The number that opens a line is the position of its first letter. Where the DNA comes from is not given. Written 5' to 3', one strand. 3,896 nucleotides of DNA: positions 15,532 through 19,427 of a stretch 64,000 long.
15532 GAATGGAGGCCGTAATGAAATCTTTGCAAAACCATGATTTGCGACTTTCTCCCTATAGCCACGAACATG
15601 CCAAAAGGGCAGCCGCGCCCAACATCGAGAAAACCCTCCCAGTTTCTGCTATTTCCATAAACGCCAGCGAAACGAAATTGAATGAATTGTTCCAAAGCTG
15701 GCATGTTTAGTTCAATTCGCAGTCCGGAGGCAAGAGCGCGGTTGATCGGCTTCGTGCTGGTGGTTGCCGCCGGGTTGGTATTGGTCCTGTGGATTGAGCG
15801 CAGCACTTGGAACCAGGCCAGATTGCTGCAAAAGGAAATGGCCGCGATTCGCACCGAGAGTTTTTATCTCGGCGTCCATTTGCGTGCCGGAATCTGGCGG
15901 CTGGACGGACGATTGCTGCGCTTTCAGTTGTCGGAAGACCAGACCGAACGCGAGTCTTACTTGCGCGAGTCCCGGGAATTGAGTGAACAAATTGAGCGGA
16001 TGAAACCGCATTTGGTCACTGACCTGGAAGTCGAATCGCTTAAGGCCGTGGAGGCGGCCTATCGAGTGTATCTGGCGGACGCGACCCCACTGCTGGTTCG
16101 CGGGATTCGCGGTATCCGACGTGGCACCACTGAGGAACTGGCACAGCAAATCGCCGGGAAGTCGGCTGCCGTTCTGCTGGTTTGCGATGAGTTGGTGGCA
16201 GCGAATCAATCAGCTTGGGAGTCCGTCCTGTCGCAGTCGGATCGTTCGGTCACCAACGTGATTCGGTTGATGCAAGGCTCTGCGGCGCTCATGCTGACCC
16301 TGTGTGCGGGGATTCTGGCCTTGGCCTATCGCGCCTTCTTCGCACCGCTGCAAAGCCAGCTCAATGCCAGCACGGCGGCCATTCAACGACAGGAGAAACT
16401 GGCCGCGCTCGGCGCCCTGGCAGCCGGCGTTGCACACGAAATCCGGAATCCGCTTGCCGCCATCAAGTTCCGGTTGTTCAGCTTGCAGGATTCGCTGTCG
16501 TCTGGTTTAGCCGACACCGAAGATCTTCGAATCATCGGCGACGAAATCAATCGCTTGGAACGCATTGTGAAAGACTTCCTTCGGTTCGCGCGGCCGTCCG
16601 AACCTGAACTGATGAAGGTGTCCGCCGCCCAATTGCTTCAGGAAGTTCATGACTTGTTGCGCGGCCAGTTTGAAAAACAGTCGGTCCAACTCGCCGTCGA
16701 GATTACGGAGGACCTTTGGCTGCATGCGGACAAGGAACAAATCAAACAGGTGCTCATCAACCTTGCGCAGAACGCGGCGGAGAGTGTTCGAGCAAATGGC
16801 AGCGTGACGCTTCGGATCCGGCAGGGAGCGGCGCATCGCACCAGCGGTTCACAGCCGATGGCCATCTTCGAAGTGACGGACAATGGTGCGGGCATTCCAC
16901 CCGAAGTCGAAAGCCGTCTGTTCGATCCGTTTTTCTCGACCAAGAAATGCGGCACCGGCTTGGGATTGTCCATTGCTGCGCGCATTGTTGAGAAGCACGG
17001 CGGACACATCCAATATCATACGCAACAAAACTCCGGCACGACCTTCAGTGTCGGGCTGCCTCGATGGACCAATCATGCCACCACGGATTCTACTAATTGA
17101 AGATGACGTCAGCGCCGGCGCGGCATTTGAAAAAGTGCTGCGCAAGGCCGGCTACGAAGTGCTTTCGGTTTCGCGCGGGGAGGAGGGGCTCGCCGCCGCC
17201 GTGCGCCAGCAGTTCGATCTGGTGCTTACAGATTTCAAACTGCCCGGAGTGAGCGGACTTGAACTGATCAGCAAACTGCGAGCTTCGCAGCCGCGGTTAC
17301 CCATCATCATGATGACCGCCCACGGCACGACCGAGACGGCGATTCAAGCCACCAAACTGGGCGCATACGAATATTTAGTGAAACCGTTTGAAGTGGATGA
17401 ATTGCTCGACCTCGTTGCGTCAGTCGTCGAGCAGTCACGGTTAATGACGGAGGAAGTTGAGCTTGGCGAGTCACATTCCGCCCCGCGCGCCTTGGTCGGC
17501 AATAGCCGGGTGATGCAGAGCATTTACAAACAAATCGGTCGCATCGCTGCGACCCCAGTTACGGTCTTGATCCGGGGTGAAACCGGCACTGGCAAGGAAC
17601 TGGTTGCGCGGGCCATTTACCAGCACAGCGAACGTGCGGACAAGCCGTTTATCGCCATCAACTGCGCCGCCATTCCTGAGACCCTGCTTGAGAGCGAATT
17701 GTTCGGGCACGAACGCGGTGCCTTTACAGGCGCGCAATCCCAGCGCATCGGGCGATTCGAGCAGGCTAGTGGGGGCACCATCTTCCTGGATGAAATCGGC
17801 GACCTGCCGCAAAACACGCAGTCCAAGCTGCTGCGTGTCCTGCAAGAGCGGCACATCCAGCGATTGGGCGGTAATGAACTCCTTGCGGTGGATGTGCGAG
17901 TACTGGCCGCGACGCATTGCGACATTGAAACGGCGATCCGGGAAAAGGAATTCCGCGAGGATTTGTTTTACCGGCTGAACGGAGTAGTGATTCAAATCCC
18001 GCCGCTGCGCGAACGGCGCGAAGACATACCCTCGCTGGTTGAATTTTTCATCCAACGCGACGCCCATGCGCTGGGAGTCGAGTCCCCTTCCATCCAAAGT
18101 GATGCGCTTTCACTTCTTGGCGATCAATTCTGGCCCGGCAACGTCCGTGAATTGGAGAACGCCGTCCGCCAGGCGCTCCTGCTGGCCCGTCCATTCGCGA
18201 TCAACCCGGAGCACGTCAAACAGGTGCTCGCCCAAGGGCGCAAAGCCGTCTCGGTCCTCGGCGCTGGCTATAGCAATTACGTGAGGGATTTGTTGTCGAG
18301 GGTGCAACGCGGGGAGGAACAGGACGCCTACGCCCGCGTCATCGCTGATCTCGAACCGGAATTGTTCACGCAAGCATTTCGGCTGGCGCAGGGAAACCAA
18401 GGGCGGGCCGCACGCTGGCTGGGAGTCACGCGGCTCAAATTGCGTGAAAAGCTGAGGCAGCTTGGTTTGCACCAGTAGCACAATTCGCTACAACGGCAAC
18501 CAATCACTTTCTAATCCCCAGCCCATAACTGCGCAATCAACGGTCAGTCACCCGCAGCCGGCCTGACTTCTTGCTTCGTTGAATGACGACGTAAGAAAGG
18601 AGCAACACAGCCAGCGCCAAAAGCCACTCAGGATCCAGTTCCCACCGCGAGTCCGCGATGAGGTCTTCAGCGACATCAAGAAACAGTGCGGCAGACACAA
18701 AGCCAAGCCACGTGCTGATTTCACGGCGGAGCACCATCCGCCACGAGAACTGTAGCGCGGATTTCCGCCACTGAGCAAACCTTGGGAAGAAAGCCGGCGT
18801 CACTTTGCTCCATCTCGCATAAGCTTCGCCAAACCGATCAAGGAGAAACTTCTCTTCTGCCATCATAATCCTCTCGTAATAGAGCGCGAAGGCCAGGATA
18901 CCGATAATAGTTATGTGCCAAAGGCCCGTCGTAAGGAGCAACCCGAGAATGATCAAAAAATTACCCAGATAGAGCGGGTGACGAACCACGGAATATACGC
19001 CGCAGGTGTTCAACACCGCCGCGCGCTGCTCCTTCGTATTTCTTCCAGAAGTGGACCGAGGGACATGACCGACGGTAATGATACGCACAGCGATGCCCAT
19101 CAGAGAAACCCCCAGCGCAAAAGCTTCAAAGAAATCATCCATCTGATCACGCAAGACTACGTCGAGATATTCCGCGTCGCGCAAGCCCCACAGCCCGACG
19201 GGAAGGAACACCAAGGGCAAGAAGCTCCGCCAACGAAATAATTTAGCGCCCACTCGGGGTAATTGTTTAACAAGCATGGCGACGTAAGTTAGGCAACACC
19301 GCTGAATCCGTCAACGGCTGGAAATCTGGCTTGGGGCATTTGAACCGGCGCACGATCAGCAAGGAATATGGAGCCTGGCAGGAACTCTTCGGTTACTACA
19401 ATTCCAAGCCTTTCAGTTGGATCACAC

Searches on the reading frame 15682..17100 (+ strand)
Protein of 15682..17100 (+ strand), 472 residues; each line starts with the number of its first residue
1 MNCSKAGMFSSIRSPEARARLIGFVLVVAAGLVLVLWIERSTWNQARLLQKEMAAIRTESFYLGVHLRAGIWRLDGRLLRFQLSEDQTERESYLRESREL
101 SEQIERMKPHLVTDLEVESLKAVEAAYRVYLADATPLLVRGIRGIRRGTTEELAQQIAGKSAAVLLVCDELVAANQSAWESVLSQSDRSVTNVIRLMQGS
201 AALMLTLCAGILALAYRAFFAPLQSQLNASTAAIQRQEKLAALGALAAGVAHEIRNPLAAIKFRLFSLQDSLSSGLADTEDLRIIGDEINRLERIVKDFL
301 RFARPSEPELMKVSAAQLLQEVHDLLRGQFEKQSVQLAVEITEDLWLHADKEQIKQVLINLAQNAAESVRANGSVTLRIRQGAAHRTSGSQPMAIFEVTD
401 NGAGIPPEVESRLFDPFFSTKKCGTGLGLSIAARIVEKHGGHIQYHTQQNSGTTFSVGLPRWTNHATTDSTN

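Call 70: search_protein_families(library=pfam, proteins=[window:15682-17100:+], max_evalue=0.00001)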
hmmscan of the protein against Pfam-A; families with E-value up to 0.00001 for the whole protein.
window:15682-17100:+ (472 aa): 2 families
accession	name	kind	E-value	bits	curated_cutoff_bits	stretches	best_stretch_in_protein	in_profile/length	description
PF02518.31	HATPase_c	-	3.7e-24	85.7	26.4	1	350-461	2-109/111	Histidine kinase-, DNA gyrase B-, and HSP90-like ATPase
PF00512.31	HisKA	-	1.1e-13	51.4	26.9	1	243-306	2-64/66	His Kinase A (phospho-acceptor) domain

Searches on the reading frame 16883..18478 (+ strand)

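Call 71: search_protein_families(library=pfam, proteins=[window:16883-18478:+], max_evalue=0.00001)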
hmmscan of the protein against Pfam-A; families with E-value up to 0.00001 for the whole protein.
window:16883-18478:+ (531 aa): 5 families
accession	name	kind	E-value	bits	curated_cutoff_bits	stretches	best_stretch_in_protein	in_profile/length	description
PF00158.32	Sigma54_activat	-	1.7e-73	246.2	20.2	1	204-370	1-167/168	Sigma-54 interaction domain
PF00072.30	Response_reg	-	7e-29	100.7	30.2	1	69-178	1-110/111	Response regulator receiver domain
PF14532.12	Sigma54_activ_2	-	6e-23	82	25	1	205-375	1-138/138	Sigma-54 interaction domain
PF25601.1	AAA_lid_14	-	1.5e-19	70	27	1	376-454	1-79/87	AAA+ ATPase lid domain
PF07728.20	AAA_5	-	3.6e-08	33.9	22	1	228-344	2-121/139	AAA domain (dynein-related subfamily)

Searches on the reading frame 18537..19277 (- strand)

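Call 71: search_protein_families(library=pfam, proteins=[window:18537-19277:-], max_evalue=0.00001)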
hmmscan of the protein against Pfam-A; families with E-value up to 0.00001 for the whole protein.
window:18537-19277:- (246 aa): 2 families
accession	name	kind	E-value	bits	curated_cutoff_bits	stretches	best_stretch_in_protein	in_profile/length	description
PF04191.18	PEMT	-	3.4e-09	37.5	25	1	88-151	41-104/105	Phospholipid methyltransferase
PF04140.19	ICMT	-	1.2e-07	32.5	24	1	56-145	3-93/95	Isoprenylcysteine carboxyl methyltransferase (ICMT) family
